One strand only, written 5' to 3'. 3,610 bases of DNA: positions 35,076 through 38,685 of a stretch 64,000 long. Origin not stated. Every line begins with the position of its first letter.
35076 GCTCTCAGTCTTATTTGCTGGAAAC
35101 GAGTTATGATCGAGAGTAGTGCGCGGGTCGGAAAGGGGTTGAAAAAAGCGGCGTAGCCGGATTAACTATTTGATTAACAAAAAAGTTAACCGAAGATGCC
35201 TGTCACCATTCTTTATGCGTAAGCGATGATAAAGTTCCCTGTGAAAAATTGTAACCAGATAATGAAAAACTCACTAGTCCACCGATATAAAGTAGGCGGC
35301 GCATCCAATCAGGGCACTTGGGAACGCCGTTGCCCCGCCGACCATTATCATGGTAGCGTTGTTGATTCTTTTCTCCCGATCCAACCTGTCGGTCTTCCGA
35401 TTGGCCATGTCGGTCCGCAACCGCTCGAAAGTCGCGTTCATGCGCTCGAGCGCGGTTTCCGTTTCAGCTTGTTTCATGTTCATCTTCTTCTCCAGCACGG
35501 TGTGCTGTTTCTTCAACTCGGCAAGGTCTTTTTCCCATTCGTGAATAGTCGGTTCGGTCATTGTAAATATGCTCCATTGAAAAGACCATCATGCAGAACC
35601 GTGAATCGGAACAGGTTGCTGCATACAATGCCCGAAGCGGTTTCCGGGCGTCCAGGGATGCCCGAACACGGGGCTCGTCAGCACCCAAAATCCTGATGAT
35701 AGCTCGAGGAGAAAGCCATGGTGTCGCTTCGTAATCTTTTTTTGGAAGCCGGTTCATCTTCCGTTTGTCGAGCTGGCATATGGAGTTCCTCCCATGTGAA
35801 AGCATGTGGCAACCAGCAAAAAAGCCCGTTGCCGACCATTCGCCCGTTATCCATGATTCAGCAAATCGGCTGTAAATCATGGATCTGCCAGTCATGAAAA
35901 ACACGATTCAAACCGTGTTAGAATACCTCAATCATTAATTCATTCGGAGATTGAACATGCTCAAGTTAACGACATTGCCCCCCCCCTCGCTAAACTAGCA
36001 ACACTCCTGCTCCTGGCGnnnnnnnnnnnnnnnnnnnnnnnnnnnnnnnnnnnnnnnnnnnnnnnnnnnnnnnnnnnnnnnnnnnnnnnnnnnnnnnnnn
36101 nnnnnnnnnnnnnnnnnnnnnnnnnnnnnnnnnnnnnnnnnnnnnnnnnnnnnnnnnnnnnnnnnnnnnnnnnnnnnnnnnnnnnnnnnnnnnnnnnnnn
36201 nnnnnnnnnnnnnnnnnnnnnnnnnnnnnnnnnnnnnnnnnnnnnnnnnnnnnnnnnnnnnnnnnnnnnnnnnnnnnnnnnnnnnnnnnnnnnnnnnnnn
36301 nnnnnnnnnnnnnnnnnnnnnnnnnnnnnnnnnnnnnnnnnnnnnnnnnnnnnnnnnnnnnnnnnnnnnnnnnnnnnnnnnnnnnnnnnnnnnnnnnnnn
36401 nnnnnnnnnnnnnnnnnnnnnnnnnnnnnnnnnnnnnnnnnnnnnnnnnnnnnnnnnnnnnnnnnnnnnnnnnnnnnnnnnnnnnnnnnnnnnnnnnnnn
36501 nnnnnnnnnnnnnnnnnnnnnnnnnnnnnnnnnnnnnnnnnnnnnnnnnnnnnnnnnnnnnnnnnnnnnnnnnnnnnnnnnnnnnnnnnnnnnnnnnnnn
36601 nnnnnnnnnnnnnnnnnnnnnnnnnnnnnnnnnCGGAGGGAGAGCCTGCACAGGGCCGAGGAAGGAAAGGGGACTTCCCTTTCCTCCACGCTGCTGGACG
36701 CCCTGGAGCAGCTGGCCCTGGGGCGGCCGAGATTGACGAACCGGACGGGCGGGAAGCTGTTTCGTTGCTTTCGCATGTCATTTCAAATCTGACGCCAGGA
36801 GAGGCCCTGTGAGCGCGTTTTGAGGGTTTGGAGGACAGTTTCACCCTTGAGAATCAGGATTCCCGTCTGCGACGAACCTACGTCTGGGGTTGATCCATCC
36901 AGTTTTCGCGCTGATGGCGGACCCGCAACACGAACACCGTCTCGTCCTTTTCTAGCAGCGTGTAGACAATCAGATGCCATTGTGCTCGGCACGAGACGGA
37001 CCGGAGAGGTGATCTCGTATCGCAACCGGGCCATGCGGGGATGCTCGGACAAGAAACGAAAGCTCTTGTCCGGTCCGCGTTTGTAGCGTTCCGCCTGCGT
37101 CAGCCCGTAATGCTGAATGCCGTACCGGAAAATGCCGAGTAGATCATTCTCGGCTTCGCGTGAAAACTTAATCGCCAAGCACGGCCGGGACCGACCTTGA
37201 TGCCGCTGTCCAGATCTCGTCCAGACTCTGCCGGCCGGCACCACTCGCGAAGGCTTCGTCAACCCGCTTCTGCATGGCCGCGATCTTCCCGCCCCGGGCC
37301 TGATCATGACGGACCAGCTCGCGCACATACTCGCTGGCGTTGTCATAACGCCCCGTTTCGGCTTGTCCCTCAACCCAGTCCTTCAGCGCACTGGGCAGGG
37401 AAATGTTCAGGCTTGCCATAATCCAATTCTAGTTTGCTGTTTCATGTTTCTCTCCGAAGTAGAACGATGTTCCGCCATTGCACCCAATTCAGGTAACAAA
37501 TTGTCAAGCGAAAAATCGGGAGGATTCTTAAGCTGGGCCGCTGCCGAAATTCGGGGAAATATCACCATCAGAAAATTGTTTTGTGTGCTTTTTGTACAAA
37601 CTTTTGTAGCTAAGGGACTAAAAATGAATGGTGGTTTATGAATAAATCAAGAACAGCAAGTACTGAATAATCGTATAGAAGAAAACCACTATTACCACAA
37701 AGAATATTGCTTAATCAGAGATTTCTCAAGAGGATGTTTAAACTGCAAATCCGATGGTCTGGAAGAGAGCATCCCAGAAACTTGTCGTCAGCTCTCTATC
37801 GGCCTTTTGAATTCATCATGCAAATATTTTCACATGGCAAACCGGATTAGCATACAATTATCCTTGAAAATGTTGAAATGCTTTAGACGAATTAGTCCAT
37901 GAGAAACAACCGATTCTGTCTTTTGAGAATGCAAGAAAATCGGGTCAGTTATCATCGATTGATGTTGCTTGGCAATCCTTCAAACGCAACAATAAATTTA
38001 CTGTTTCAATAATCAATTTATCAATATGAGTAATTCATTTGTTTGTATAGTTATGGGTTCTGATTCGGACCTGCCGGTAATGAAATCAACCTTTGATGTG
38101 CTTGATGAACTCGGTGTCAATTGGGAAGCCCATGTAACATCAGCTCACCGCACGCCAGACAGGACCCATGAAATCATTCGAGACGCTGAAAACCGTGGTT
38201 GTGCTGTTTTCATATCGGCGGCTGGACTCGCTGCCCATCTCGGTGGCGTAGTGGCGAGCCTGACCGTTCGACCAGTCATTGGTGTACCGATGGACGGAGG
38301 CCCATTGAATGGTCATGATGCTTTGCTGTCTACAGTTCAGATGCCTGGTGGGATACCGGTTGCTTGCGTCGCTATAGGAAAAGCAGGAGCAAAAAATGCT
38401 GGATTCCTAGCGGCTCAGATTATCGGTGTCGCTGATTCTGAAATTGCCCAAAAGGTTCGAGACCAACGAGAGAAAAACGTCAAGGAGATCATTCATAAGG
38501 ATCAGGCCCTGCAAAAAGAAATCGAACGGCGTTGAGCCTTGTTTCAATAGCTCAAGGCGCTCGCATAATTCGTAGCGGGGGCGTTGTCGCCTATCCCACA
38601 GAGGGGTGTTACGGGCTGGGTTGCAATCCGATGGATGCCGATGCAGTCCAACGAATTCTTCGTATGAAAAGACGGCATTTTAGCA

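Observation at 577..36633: Three island-borne genes share a poly-C-containing export leader fused to unrelated mature domains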

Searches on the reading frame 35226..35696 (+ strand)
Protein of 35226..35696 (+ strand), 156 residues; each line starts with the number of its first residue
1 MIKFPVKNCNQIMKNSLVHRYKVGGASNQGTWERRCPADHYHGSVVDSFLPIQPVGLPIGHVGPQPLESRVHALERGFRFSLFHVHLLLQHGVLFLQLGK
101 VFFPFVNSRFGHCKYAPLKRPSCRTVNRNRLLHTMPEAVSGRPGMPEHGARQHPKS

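Call 9: search_protein_families(library=pfam, proteins=[window:35226-35696:+], max_evalue=0.01)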
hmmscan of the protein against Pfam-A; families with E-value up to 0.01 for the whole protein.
window:35226-35696:+ (156 aa): 0 families

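Call 22: find_encoding_contigs(protein=window:35226-35696:+, flank=2500, max_places=4)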
Protein window:35226-35696:+ (156 aa): no gene with exactly this product is on record in the collection.

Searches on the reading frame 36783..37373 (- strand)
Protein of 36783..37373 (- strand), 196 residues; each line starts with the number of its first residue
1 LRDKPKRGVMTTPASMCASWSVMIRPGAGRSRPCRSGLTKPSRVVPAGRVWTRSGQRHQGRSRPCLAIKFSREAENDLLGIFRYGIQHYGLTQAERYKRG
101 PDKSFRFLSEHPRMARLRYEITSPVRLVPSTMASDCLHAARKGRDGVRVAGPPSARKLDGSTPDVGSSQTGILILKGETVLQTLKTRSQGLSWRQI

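Call 9: search_protein_families(library=pfam, proteins=[window:36783-37373:-], max_evalue=0.01)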
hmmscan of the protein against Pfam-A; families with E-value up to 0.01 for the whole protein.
window:36783-37373:- (196 aa): 1 family
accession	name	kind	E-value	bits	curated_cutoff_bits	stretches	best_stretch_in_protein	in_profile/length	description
PF05016.21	ParE_toxin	-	9.8e-06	26.5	23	1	68-122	1-53/89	ParE toxin of type II toxin-antitoxin system, parDE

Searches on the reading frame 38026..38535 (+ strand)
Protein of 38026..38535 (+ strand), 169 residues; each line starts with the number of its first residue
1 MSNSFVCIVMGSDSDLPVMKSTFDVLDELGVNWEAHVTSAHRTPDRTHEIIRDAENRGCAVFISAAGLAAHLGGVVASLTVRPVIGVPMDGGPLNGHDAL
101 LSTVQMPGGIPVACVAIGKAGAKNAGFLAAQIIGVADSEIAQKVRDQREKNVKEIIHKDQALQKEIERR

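Call 24: find_encoding_contigs(protein=window:38026-38535:+, flank=3500, max_places=6)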
Protein window:38026-38535:+ (169 aa): 1 contig read that carries it; 1 place shown.
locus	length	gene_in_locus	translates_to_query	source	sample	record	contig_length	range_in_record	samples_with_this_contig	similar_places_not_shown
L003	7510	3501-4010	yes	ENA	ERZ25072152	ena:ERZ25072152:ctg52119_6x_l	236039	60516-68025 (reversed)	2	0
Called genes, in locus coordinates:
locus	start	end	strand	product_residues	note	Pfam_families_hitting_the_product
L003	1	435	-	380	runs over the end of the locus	PF13173:AAA_14, PF13635:DUF4143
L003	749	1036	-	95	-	-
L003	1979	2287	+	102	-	-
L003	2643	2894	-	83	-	-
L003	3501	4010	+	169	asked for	PF00731:AIRC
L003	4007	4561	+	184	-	PF01300:Sua5_yciO_yrdC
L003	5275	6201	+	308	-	PF01218:Coprogen_oxidas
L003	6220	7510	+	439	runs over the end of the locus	PF04413:Glycos_transf_N, PF00534:Glycos_transf_1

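Call 58: list_cluster_members(proteins=[window:38026-38535:+, window:21760-22533:+, window:5180-6673:+, window:14016-15728:+, window:26637-27992:+, window:40745-42064:+])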
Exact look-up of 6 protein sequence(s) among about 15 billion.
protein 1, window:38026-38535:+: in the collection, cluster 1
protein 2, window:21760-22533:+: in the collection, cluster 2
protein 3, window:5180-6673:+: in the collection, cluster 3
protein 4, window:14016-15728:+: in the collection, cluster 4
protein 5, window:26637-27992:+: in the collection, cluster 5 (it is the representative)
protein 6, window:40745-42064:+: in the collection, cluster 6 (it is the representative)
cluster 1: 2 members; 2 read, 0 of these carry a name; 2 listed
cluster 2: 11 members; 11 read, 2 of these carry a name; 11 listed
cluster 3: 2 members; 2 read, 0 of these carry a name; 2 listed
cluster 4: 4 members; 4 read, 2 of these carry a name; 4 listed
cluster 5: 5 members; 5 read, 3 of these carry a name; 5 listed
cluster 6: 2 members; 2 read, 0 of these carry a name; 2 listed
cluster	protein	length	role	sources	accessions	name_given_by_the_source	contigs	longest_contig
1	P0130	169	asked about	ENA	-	-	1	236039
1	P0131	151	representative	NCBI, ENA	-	-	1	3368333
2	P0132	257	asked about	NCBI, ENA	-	-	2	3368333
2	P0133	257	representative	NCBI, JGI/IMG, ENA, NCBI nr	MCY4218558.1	MAG: succinate dehydrogenase iron-sulfur subunit [Gammaproteobacteria bacterium] | succinate dehydrogenase iron-sulfur subunit [Gammaproteobacteria bacterium]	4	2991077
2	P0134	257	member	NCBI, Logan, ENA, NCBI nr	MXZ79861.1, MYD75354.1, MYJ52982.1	MAG: succinate dehydrogenase iron-sulfur subunit [Gammaproteobacteria bacterium] | succinate dehydrogenase iron-sulfur subunit [Gammaproteobacteria bacterium]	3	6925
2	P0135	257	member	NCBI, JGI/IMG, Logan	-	-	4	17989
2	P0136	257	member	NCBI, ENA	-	-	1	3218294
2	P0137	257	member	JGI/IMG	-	-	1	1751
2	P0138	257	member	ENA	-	-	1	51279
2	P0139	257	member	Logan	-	-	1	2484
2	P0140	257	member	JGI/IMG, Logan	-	-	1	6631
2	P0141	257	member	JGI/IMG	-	-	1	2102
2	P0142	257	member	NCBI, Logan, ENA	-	-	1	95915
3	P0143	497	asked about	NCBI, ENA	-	-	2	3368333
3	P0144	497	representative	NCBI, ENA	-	-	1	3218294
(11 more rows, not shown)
